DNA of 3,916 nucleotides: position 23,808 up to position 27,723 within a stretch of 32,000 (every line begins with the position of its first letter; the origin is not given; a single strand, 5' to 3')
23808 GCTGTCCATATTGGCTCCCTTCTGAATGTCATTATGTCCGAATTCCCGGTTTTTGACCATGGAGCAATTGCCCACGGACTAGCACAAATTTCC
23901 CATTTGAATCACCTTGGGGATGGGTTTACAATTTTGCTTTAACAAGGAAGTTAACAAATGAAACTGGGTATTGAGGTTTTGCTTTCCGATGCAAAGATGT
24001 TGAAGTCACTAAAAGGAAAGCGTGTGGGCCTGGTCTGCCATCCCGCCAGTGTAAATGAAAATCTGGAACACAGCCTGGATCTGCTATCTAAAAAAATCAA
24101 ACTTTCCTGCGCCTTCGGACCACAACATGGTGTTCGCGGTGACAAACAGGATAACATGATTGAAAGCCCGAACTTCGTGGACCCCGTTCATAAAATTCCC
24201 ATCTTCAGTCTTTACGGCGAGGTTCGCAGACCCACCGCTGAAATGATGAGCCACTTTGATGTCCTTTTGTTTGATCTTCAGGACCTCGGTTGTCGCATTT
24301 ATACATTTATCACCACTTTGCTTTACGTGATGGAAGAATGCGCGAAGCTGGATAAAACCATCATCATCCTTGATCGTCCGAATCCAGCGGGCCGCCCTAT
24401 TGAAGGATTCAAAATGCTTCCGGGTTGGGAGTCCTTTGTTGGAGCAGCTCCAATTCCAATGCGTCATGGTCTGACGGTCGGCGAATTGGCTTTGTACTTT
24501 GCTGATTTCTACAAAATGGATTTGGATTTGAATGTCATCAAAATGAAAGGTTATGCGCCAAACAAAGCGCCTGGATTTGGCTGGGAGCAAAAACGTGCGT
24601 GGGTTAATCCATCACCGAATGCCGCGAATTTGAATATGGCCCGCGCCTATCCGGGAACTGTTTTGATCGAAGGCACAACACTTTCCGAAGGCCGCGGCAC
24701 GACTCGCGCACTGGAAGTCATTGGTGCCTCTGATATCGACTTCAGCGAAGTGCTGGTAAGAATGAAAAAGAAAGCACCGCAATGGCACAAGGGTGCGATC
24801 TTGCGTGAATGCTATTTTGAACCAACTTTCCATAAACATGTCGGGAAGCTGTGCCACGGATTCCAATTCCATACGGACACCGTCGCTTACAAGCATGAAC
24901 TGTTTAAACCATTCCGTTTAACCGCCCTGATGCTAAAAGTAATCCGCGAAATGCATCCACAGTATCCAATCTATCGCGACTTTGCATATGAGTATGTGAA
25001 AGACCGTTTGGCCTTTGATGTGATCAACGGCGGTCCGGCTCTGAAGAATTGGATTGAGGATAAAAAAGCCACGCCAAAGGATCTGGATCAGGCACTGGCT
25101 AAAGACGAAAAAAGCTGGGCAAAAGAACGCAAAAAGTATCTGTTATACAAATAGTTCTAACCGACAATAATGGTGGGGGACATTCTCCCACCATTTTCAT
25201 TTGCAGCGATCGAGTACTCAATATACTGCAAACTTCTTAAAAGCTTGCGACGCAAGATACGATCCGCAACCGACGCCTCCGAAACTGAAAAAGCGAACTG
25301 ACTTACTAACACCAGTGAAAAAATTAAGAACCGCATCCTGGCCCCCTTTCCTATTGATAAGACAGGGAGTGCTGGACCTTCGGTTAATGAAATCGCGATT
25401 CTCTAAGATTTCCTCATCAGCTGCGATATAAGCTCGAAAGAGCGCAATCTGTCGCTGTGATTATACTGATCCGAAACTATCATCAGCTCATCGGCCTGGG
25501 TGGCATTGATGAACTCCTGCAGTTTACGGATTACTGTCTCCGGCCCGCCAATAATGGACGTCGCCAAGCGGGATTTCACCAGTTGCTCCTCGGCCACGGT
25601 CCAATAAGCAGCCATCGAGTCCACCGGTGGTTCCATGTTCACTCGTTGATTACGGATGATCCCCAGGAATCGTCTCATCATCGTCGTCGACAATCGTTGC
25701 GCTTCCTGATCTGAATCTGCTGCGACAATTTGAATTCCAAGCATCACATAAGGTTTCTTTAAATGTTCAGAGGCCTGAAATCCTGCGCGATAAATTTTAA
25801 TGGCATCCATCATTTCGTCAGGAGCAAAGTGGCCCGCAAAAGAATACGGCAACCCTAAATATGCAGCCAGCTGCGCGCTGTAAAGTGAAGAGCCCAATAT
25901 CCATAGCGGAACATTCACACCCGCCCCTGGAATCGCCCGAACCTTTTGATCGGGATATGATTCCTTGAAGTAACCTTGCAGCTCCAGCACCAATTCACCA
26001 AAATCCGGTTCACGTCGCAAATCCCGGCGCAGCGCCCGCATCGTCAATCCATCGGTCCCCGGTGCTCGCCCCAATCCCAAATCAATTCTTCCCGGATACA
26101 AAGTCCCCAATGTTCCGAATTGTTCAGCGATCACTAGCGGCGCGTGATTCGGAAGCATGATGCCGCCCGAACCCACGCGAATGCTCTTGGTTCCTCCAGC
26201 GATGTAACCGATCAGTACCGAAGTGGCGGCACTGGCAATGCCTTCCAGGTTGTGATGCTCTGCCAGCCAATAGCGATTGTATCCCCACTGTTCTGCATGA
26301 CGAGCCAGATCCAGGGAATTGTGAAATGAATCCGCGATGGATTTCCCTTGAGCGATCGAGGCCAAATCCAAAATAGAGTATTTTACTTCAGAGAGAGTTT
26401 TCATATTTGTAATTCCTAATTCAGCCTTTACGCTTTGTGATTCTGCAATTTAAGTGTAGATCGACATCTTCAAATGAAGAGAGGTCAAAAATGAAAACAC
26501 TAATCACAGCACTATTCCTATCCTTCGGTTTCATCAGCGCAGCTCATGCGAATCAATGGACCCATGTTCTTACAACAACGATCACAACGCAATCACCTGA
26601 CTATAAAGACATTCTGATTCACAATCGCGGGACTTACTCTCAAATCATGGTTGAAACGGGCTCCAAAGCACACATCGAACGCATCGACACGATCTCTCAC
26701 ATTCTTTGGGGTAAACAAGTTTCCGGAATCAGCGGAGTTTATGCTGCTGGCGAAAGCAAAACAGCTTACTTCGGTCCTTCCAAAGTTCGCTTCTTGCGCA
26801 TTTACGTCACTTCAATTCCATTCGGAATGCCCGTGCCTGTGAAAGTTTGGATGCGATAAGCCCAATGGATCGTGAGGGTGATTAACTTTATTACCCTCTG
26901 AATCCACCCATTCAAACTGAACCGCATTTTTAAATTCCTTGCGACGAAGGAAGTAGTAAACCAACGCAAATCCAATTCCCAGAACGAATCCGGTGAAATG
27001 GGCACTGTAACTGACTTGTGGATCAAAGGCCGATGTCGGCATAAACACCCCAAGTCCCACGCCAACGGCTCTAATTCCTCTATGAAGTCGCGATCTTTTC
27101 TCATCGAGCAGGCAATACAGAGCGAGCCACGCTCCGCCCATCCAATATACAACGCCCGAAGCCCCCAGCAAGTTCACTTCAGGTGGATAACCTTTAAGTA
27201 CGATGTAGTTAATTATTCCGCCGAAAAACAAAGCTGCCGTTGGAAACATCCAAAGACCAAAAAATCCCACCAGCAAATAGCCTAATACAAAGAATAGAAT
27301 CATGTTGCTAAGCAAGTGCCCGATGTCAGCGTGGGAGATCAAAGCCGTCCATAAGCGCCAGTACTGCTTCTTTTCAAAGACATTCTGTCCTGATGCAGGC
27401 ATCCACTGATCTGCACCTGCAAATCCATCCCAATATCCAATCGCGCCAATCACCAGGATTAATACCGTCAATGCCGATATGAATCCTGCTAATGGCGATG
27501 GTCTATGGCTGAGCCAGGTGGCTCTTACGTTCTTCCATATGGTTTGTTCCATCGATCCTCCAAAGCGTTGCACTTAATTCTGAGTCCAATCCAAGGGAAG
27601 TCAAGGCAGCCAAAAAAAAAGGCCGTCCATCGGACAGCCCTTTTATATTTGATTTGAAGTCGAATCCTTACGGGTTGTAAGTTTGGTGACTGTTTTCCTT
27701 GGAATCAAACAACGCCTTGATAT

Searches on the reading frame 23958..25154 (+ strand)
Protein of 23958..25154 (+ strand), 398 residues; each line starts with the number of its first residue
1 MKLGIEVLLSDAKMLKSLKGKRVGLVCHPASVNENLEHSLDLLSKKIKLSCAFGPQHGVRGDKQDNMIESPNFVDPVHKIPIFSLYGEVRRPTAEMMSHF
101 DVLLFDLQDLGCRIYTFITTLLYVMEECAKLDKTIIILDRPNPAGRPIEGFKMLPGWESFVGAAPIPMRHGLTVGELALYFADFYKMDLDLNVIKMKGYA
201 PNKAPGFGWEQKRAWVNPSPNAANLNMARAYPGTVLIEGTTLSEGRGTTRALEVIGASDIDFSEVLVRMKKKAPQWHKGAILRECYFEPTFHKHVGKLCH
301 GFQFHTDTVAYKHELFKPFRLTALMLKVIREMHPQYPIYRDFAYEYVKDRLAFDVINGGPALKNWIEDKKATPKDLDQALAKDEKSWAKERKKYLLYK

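Call 62: search_protein_families(library=pfam, proteins=[window:23958-25154:+], max_evalue=0.00001)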
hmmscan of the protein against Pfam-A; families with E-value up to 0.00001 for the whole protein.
window:23958-25154:+ (398 aa): 2 families
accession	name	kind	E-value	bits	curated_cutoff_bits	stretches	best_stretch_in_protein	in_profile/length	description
PF07075.17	NamZ_N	-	9.8e-74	247.6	26.9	1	23-225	1-202/203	Exo-beta-N-acetylmuramidase NamZ, N-terminal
PF20732.2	NamZ_C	-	1.8e-42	146.1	25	1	230-397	2-152/152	Exo-beta-N-acetylmuramidase NamZ, C-terminal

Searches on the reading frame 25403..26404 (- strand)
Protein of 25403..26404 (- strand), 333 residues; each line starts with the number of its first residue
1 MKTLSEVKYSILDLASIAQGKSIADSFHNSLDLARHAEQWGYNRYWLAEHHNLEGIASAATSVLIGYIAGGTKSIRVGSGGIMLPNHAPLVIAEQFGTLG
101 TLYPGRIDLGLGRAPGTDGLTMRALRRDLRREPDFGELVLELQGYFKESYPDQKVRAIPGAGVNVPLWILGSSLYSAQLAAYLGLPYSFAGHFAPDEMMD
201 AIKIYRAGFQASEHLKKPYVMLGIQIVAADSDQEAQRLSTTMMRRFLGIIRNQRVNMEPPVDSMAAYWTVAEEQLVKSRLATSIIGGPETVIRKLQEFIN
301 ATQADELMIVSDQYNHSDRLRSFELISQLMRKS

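Call 62: search_protein_families(library=pfam, proteins=[window:25403-26404:-], max_evalue=0.00001)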
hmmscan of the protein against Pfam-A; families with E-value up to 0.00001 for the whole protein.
window:25403-26404:- (333 aa): 1 family
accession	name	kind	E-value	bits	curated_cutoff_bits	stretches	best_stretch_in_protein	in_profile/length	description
PF00296.26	Bac_luciferase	-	3.6e-46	158.4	27.9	1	21-301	16-310/314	Luciferase-like monooxygenase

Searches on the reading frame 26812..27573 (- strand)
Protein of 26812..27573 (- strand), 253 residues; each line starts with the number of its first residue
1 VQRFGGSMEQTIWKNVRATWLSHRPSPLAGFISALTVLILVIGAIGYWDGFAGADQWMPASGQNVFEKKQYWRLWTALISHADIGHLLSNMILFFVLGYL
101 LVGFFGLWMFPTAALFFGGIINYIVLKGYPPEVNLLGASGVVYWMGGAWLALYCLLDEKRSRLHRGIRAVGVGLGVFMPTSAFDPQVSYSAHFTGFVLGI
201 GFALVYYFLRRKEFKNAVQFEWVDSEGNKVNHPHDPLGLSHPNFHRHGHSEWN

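Call 62: search_protein_families(library=pfam, proteins=[window:26812-27573:-], max_evalue=0.00001)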
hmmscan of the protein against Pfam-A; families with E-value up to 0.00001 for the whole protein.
window:26812-27573:- (253 aa): 1 family
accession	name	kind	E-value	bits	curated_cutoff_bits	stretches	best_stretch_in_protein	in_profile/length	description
PF01694.28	Rhomboid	-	1.1e-14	55.3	22.6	1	69-206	2-140/143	Rhomboid domain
